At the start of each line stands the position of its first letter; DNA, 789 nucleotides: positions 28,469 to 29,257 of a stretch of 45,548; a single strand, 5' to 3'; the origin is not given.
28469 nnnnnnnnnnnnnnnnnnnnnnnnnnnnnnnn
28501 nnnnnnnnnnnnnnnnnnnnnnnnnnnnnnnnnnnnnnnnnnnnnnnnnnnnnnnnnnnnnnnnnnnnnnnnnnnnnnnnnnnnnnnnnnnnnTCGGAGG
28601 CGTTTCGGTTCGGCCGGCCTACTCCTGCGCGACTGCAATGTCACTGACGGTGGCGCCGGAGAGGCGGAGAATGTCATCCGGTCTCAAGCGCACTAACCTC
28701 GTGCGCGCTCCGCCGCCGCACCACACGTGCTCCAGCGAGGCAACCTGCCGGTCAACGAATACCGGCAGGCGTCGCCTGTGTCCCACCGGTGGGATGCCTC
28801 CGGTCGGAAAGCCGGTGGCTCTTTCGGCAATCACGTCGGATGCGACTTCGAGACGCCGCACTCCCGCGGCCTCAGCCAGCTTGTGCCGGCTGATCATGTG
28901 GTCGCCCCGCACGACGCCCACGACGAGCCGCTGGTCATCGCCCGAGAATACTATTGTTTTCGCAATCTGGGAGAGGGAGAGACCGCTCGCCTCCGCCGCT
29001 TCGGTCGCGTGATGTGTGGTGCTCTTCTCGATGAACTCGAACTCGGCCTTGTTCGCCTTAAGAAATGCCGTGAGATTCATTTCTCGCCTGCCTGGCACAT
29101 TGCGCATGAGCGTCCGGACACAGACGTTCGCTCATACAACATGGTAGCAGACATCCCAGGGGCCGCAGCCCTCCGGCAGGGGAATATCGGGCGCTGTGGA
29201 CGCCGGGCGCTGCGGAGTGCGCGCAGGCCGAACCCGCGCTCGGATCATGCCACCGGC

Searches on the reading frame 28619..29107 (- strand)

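Call 70: search_protein_families(library=pfam, proteins=[window:28619-29107:-], max_evalue=0.001)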
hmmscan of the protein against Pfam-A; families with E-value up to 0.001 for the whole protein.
window:28619-29107:- (162 aa): 1 family
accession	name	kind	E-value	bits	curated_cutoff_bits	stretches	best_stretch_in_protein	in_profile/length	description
PF04073.20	tRNA_edit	-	4e-29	101.6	25.5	1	31-149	4-123/123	Aminoacyl-tRNA editing domain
